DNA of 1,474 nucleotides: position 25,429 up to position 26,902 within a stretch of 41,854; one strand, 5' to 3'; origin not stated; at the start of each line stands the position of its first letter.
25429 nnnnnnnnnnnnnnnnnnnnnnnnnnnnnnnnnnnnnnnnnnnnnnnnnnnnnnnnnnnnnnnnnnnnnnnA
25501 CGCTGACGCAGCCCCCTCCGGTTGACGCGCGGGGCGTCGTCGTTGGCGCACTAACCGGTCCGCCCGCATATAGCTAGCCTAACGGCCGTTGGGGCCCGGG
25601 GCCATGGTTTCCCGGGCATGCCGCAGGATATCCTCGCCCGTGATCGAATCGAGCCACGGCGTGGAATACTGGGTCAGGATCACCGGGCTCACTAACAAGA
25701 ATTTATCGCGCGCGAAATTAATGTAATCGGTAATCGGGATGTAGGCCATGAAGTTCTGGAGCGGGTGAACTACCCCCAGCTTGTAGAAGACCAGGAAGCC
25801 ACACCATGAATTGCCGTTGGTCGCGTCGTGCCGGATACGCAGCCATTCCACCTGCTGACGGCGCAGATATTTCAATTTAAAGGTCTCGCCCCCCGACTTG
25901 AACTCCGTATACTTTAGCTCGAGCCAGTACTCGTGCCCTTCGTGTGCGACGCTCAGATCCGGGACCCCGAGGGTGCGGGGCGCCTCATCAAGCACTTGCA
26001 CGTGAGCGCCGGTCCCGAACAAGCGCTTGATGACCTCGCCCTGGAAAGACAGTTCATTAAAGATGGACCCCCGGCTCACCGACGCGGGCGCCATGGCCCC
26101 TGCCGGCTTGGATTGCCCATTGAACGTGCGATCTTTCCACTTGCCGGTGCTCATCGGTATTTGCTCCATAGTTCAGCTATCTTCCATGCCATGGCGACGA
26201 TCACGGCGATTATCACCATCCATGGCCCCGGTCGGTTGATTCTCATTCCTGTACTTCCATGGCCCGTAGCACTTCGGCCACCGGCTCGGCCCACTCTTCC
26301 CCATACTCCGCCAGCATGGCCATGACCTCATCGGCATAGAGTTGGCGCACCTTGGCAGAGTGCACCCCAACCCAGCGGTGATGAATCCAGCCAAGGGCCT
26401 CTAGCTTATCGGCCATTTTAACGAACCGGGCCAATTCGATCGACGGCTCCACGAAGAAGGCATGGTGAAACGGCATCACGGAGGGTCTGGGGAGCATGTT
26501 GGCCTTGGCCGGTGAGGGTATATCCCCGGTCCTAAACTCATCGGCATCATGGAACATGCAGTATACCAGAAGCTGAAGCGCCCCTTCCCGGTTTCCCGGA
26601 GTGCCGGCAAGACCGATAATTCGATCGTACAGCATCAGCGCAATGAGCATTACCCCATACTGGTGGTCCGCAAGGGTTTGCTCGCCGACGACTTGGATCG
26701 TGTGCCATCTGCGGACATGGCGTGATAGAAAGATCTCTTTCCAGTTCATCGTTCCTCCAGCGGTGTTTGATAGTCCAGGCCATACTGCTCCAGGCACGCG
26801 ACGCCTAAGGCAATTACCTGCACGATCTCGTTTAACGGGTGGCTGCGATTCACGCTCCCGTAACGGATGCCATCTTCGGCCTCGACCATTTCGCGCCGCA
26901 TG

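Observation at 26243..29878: Contiguous dpoZ-purZ-mazZ-datZ block: phage predicted to replace adenine with 2-aminoadenine (Z genome)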

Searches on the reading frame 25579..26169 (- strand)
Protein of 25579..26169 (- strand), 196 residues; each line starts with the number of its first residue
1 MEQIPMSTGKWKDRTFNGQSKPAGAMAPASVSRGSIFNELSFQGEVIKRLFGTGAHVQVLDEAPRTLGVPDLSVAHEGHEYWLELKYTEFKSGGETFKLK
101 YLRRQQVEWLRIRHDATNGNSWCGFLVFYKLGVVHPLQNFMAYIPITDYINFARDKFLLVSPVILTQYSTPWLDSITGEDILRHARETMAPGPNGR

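Call 3: search_protein_families(library=pfam, proteins=[window:25579-26169:-], max_evalue=0.01)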
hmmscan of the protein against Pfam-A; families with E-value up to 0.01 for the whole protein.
window:25579-26169:- (196 aa): 0 families

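Call 4: search_protein_families(library=phrogs, proteins=[window:25579-26169:-], max_evalue=0.001)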
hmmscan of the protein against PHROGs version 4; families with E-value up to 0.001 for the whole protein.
window:25579-26169:- (196 aa): 1 family
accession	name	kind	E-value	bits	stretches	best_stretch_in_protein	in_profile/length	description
phrog_2165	-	DNA, RNA and nucleotide metabolism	2.1e-08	35.1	1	62-122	25-86/141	DNA helicase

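Call 5: search_protein_families(library=ncbifam, proteins=[window:25579-26169:-], max_evalue=0.01)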
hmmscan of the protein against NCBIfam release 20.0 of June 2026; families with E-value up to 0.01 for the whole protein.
window:25579-26169:- (196 aa): 0 families

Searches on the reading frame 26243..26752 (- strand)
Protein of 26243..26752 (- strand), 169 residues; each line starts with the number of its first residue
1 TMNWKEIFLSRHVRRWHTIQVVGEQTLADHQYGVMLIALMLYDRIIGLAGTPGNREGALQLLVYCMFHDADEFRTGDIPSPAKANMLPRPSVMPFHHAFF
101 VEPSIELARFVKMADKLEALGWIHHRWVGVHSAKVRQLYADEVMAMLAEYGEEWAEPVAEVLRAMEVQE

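Call 3: search_protein_families(library=pfam, proteins=[window:26243-26752:-], max_evalue=0.01)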
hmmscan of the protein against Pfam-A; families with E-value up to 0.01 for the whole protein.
window:26243-26752:- (169 aa): 3 families
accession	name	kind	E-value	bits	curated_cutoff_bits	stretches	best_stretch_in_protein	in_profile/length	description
PF12917.13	YfbR-like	-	3.1e-10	40.5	25.9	1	11-84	10-80/182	5'-deoxynucleotidase YfbR-like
PF13023.12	HD_3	-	1.1e-06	29.2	22.5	1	11-84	5-73/165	HD domain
PF01966.28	HD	-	0.00045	20.9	22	0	28-81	2-47/116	HD domain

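Call 4: search_protein_families(library=phrogs, proteins=[window:26243-26752:-], max_evalue=0.001)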
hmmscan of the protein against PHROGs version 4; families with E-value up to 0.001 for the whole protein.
window:26243-26752:- (169 aa): 3 families
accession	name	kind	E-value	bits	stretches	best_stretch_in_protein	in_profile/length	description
phrog_7076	-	DNA, RNA and nucleotide metabolism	1.6e-15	58.3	1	2-157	4-169/188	dATP triphosphohydrolase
phrog_6047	-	unknown function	4.9e-10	40.7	1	12-85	17-78/186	-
phrog_33710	-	unknown function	0.00026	21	1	10-84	172-235/340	-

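Call 5: search_protein_families(library=ncbifam, proteins=[window:26243-26752:-], max_evalue=0.01)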
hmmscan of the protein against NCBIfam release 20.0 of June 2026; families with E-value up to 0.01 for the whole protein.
window:26243-26752:- (169 aa): 1 family
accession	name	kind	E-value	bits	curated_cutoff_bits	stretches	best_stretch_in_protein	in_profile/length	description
NF003009.0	PRK03826.1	equivalog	9.3e-06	25.5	122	1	11-83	14-83/197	5'-deoxynucleotidase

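Call 8: search_solved_structures(query=window:26243-26752:-, max_evalue=1, show_alignments=2)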
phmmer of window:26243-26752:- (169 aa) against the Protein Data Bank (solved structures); distinct sequences matched with E-value up to 1: 10.
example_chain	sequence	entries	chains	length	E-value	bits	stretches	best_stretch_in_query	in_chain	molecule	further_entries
6zpa_A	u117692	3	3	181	1.5e-06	31.6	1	9-145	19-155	DatZ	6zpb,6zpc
2paq_A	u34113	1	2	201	0.00064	23.1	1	11-83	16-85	5'-deoxynucleotidase YfbR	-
5tk6_A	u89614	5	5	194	0.0015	21.8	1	7-91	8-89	OxsA protein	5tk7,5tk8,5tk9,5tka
2par_A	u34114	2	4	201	0.0044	20.3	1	11-83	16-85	5'-deoxynucleotidase YfbR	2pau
2cqz_A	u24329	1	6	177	0.018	18.3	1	20-120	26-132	177aa long hypothetical protein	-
1xx7_A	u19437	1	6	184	0.11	15.8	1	16-120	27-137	oxetanocin-like protein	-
3j7p_Se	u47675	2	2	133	0.52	13.6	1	13-59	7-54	Ribosomal protein eS30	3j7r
9bap_A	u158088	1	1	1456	0.92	12.8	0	74-117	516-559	DNA (cytosine-5-)-methyltransferase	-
9baq_A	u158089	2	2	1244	0.97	12.7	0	74-117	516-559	DNA (cytosine-5-)-methyltransferase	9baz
4kzx_e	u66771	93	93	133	0.98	12.7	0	13-59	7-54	40S ribosomal protein S30 | eS30 | 40S ribosomal protein eS30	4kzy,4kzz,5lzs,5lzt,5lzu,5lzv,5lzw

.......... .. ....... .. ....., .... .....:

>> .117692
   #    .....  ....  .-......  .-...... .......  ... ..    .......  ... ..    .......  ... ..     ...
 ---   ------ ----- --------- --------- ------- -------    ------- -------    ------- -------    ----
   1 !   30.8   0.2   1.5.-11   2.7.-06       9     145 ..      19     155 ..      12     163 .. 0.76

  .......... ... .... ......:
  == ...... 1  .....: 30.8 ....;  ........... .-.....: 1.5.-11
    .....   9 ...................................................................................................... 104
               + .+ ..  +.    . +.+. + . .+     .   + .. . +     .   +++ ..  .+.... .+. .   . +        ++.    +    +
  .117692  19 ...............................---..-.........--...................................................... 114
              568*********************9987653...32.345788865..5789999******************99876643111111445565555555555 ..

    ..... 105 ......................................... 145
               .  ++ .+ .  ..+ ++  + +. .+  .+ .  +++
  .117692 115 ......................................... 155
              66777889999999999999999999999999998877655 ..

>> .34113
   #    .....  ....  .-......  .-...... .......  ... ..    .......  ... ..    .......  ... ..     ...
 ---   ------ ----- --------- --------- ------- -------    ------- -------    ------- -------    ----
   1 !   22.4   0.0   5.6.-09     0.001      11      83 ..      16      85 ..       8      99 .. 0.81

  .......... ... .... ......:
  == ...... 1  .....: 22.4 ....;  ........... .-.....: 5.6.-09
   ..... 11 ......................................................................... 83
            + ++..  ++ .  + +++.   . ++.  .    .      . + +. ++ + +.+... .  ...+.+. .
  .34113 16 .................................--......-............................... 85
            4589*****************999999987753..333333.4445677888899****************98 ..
